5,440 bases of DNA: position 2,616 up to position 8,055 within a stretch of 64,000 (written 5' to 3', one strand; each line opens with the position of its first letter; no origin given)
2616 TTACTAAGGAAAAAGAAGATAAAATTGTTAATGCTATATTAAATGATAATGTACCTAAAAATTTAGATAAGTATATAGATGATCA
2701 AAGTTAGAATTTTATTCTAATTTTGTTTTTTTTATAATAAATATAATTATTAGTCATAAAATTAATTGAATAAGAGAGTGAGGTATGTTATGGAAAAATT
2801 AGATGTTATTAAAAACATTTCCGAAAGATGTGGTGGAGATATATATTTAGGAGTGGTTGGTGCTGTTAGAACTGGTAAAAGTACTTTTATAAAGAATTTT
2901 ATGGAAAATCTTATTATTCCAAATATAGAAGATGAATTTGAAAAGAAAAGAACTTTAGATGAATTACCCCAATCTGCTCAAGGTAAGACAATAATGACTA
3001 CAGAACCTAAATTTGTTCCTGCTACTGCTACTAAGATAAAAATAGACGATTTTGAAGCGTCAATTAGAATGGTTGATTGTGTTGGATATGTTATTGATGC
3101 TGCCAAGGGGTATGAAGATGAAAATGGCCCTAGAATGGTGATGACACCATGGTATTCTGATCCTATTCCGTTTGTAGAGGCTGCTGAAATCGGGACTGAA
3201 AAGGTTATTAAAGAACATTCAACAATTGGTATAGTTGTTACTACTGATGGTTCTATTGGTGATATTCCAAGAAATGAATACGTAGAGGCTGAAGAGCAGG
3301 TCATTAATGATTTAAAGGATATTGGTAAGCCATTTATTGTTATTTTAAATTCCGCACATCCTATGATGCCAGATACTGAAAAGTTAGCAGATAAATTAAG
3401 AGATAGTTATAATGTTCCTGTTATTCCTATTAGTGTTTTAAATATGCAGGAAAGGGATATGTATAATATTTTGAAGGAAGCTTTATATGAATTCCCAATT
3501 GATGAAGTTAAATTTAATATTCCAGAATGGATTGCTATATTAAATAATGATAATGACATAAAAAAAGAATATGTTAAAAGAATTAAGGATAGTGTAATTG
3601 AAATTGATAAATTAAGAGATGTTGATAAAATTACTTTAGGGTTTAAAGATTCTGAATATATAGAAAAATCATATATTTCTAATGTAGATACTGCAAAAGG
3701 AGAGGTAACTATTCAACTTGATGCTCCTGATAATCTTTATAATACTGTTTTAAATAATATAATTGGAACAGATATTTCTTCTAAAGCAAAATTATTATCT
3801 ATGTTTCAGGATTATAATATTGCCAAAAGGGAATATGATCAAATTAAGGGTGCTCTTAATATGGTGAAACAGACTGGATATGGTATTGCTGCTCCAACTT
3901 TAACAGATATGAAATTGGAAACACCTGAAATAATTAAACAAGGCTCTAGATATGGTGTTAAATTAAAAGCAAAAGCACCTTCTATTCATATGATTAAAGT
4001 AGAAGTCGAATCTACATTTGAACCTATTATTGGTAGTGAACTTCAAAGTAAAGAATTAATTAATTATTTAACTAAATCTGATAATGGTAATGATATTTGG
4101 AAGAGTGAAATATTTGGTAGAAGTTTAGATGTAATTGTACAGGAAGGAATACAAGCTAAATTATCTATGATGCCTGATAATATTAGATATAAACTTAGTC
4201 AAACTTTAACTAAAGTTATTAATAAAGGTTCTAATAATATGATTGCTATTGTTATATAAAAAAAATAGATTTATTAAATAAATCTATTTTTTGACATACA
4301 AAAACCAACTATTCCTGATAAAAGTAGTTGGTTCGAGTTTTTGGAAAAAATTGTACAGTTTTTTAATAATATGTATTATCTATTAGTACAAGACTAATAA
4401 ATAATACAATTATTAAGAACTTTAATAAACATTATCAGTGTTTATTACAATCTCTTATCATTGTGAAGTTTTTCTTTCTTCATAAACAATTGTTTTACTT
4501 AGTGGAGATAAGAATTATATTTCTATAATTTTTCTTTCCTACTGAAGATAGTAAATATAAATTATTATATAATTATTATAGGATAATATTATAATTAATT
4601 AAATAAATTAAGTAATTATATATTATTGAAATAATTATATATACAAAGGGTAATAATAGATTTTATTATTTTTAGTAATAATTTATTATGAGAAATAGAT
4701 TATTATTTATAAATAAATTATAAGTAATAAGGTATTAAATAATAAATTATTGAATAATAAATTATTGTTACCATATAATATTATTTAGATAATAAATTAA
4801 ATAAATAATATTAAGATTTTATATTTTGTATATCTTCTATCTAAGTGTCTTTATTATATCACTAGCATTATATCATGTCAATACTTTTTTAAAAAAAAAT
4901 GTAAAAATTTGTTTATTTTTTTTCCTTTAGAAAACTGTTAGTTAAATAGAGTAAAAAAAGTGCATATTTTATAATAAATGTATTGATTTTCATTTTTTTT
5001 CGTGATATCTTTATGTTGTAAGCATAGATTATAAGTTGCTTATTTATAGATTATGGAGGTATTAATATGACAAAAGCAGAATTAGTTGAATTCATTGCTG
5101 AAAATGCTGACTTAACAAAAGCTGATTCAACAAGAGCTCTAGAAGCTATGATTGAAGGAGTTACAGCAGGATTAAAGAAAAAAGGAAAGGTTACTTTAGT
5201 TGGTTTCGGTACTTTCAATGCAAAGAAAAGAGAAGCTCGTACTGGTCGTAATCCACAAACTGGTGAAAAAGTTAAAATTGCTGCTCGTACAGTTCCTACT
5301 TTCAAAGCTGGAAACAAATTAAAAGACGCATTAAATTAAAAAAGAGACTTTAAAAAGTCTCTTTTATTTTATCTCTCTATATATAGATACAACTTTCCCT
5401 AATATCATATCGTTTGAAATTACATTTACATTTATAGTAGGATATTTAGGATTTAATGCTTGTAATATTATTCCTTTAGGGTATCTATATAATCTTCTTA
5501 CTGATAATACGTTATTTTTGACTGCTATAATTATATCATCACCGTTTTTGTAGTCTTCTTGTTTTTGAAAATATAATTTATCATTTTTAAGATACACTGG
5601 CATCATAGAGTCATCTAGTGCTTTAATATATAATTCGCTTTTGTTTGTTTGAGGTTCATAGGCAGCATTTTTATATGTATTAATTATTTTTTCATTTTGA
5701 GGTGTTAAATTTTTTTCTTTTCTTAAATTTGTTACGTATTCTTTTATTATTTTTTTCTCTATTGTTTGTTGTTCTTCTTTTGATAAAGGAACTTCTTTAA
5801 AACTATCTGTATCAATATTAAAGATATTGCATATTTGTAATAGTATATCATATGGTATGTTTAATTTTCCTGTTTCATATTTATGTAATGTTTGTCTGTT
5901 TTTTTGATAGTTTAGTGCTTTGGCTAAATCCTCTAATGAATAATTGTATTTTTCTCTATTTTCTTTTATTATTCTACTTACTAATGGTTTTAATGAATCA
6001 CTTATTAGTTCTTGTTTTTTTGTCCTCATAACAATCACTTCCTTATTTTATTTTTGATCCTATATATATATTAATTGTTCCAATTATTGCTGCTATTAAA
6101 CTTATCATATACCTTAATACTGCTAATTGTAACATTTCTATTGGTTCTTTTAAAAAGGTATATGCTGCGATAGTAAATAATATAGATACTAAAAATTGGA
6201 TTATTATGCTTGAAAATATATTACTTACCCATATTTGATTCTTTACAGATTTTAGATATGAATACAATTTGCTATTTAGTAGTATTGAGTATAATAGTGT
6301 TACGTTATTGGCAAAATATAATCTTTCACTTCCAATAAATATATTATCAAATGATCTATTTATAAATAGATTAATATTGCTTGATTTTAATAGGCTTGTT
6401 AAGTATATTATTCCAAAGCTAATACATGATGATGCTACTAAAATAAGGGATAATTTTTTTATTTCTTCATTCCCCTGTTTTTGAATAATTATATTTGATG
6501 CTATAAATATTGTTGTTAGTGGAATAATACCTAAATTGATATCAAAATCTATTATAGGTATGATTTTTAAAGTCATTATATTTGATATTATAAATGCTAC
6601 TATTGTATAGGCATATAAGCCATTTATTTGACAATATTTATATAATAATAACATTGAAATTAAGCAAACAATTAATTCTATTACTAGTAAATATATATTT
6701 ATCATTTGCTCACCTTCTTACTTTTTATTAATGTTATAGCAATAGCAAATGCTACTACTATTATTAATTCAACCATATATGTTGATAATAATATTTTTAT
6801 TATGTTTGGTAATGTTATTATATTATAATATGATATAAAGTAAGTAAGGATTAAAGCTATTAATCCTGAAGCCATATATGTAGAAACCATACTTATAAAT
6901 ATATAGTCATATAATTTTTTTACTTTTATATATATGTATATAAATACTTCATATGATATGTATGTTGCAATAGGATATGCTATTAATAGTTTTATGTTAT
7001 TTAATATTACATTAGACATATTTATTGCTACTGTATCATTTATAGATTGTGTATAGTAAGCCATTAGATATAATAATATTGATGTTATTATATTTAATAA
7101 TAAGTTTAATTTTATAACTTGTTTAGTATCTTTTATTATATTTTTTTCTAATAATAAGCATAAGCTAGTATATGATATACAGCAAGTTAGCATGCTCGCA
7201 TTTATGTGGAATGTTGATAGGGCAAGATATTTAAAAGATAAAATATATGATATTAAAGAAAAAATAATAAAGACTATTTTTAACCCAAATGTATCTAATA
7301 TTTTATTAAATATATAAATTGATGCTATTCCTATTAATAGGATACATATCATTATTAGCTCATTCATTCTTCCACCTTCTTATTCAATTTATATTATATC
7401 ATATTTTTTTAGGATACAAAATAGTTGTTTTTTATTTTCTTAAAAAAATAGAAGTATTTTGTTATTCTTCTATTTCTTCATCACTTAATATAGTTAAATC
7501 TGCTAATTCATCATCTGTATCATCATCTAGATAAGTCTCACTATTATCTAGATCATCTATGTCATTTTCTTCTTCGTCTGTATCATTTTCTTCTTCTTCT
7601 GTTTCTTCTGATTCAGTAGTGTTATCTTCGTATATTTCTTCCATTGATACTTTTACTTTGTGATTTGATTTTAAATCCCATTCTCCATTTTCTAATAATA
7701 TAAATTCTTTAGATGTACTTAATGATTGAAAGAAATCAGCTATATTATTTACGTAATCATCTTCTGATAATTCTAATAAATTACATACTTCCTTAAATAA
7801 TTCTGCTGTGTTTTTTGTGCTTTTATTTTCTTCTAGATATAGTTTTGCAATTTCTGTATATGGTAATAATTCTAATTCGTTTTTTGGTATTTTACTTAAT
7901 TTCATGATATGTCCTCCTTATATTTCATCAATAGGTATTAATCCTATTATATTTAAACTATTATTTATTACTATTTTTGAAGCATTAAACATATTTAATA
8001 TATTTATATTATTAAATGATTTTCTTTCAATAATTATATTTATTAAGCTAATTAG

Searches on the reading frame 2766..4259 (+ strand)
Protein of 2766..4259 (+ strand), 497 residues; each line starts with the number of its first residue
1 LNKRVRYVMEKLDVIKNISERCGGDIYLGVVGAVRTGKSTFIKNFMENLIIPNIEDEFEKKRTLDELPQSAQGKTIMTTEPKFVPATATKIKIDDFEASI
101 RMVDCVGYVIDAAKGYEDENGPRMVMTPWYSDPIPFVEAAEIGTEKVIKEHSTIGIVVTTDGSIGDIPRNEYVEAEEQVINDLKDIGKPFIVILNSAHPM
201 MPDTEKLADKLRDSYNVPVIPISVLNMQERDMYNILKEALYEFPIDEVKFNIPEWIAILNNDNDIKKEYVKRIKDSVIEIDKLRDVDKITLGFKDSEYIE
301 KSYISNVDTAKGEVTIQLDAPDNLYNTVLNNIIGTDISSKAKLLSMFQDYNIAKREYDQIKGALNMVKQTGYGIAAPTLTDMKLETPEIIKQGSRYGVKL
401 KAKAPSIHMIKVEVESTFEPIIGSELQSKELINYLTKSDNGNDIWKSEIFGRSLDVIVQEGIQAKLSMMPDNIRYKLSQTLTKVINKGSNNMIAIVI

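Call 14: search_protein_families(library=pfam, proteins=[window:2766-4259:+], max_evalue=0.0001)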
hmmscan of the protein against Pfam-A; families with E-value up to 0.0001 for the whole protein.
window:2766-4259:+ (497 aa): 3 families
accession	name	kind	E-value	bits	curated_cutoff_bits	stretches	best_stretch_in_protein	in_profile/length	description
PF09547.16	SpoIVA_ATPase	-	3e-109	364.4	26.6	1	9-244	1-237/237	Stage IV sporulation protein A, ATPase domain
PF20438.3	SpoIVA_middle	-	4.9e-61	206.4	25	1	245-423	1-179/179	Stage IV sporulation protein A, middle domain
PF20439.3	SpoIVA_C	-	2.1e-25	89.1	25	1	424-497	1-76/76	Sporulation stage IV protein A, C-terminal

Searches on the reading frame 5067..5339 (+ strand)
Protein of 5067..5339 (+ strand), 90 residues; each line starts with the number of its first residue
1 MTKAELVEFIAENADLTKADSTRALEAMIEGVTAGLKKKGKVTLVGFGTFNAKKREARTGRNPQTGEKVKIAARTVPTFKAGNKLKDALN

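Call 14: search_protein_families(library=pfam, proteins=[window:5067-5339:+], max_evalue=0.0001)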
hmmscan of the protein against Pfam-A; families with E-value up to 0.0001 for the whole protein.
window:5067-5339:+ (90 aa): 1 family
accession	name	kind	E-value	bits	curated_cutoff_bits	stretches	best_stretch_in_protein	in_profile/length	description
PF00216.26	Bac_DNA_binding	-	2.5e-33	114.6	22.4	1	1-90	1-90/90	Bacterial DNA-binding protein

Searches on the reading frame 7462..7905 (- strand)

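Call 14: search_protein_families(library=pfam, proteins=[window:7462-7905:-], max_evalue=0.0001)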
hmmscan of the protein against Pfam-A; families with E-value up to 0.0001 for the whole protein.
window:7462-7905:- (147 aa): 0 families

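Call 25: search_protein_families(library=pfam, proteins=[window:7462-7905:-], max_evalue=0.1)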
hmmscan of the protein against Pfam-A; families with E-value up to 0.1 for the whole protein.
window:7462-7905:- (147 aa): 1 family
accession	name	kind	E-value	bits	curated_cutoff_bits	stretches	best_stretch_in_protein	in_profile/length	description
PF13667.11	ThiC-associated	-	0.052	13.8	27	1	80-131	13-59/81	ThiC-associated domain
